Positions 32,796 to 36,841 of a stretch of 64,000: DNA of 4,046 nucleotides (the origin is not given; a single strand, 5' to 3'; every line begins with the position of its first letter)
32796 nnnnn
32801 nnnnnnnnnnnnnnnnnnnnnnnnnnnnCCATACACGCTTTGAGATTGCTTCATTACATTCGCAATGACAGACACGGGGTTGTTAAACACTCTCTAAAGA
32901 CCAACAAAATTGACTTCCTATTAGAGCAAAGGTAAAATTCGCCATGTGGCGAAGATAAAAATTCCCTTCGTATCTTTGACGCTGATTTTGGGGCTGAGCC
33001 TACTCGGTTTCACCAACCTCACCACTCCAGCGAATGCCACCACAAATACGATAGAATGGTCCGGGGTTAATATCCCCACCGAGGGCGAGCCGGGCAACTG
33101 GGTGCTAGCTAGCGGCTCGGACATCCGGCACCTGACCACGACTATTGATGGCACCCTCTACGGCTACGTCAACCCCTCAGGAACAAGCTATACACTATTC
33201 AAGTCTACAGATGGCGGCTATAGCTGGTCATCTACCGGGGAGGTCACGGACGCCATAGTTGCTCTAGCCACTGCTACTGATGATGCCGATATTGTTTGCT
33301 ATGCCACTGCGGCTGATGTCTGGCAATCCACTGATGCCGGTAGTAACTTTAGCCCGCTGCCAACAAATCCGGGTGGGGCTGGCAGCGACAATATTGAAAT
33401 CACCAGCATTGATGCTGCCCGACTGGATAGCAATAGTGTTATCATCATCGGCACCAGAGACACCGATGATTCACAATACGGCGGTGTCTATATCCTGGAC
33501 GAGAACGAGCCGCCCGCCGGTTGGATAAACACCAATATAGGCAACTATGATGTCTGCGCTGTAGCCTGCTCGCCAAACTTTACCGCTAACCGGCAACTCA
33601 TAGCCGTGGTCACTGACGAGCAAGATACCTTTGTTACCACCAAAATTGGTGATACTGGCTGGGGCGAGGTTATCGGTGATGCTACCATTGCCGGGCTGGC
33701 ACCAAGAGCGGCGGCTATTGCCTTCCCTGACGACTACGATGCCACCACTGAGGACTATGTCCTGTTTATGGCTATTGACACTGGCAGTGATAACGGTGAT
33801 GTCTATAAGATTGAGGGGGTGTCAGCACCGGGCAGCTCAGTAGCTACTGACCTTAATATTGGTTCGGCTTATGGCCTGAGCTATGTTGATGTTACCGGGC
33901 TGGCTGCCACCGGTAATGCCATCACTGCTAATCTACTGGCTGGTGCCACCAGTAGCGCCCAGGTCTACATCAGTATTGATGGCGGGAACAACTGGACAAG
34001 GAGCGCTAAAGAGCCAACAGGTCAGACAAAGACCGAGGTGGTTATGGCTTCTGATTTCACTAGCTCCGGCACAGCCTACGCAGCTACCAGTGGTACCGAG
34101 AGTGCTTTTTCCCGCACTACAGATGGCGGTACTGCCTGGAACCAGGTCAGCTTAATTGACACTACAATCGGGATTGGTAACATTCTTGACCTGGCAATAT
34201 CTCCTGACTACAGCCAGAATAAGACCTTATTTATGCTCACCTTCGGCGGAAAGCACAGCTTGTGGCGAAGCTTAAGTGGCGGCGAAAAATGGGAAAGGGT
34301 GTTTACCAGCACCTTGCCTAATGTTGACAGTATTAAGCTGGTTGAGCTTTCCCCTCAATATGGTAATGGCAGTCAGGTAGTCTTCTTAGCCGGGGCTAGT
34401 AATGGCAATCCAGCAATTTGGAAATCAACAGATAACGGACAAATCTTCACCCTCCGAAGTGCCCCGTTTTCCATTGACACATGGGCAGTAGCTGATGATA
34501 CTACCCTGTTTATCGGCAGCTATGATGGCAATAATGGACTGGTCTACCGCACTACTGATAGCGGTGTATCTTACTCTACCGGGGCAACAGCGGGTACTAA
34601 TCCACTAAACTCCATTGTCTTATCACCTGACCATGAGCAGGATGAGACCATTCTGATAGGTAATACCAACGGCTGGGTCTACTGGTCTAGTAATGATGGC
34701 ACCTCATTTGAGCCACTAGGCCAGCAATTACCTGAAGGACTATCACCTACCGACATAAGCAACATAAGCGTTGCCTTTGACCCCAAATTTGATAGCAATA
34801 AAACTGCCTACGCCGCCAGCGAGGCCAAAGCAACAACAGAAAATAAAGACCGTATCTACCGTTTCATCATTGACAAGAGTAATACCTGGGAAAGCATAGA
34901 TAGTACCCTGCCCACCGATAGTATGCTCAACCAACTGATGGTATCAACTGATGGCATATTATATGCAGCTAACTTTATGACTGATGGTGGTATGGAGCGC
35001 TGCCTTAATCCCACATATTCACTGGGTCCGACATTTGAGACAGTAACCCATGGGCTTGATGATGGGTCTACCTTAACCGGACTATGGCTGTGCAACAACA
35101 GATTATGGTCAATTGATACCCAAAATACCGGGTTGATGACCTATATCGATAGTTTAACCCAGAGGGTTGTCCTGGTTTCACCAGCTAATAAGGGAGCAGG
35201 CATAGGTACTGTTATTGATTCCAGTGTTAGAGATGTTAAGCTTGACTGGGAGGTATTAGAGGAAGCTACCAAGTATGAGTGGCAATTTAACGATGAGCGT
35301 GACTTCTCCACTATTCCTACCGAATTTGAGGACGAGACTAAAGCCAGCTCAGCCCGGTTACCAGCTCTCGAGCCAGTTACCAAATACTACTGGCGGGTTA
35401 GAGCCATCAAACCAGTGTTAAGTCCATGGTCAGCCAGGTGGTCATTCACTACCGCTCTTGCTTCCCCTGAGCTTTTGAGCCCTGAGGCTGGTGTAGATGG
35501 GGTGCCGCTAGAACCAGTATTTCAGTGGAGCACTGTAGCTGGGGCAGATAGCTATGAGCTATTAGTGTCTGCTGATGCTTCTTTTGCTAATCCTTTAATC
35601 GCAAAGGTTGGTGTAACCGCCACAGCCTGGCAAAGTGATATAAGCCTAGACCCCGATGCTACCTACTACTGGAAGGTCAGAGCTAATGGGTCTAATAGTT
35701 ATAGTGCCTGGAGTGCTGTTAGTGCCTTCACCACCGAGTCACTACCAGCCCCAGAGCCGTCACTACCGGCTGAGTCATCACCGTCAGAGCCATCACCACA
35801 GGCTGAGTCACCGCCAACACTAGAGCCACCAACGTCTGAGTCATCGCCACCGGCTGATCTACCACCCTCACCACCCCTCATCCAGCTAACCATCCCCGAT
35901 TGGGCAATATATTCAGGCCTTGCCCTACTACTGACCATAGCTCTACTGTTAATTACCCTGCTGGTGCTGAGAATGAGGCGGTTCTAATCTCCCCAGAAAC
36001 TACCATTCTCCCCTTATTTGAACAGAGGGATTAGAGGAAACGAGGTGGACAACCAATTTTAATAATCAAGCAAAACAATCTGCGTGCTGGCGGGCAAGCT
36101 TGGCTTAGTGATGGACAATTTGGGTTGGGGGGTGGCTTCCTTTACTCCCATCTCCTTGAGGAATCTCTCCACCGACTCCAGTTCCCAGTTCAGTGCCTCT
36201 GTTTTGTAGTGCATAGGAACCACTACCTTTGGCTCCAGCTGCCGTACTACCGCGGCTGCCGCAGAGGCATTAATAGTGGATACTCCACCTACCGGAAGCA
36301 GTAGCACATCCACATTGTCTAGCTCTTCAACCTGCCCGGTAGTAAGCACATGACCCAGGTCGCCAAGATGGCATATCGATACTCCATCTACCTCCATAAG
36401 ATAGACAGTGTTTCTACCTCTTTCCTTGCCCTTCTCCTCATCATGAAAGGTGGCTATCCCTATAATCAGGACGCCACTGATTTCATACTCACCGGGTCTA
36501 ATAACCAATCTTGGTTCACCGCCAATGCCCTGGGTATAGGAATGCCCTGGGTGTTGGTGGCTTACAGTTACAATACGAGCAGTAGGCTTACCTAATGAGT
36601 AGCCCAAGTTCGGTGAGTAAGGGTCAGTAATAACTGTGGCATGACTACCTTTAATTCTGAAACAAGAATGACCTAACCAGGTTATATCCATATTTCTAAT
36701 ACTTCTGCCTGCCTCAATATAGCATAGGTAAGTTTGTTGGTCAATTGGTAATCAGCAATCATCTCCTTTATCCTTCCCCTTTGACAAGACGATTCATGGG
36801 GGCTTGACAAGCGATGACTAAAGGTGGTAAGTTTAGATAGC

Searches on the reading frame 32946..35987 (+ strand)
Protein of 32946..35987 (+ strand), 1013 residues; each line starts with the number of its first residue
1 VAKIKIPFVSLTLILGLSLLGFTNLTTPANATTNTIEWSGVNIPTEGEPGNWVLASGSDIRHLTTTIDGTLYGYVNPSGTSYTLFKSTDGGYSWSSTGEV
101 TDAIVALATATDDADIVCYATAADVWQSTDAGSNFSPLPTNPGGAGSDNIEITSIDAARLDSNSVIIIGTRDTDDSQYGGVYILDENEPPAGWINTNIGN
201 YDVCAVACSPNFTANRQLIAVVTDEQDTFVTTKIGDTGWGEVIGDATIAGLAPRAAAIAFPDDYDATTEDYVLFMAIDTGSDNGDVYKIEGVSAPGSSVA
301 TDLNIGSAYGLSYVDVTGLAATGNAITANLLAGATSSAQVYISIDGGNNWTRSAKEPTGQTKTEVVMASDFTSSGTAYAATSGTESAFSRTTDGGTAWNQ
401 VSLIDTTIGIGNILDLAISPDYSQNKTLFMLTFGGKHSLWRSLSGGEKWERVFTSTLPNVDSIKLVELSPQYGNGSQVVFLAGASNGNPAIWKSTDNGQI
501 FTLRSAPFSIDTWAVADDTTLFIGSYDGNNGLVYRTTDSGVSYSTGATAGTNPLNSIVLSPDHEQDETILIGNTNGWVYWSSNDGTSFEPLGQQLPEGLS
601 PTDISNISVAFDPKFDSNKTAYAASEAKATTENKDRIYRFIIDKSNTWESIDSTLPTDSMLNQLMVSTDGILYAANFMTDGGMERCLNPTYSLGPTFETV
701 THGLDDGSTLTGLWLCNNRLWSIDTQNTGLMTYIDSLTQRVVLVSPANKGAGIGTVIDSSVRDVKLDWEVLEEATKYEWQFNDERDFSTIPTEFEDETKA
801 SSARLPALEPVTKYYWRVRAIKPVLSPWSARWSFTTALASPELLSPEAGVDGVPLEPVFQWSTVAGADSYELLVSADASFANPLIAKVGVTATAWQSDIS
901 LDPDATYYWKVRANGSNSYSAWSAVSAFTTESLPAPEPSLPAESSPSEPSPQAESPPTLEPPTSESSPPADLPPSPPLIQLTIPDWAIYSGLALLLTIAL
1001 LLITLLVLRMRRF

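Call 32: search_protein_families(library=pfam, proteins=[window:32946-35987:+], max_evalue=0.00001)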
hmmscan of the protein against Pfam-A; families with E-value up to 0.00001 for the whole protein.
window:32946-35987:+ (1013 aa): 3 families
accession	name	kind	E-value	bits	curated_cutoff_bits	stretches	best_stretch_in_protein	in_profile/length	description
PF15902.12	Sortilin-Vps10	-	5.7e-16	58.8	33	0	339-451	2-111/446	Sortilin, neurotensin receptor 3,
PF25788.1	Ig_Rha78A_N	-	1.1e-08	35.6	27.4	0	857-931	20-102/105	Rha78A-like, N-terminal immunoglobulin domain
PF16656.11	Pur_ac_phosph_N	-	1.3e-07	32.5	30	0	787-836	47-93/93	Purple acid Phosphatase, N-terminal domain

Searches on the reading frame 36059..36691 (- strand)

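Call 35: search_protein_families(library=pfam, proteins=[window:36059-36691:-], max_evalue=0.00001)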
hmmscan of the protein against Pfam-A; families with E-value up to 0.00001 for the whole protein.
window:36059-36691:- (210 aa): 2 families
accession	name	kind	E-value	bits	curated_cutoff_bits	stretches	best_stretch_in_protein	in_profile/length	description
PF13483.12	Lactamase_B_3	-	1.8e-53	181.2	24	1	3-161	2-160/160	Beta-lactamase superfamily domain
PF12706.13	Lactamase_B_2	-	2.8e-08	34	27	1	80-162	111-200/200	Beta-lactamase superfamily domain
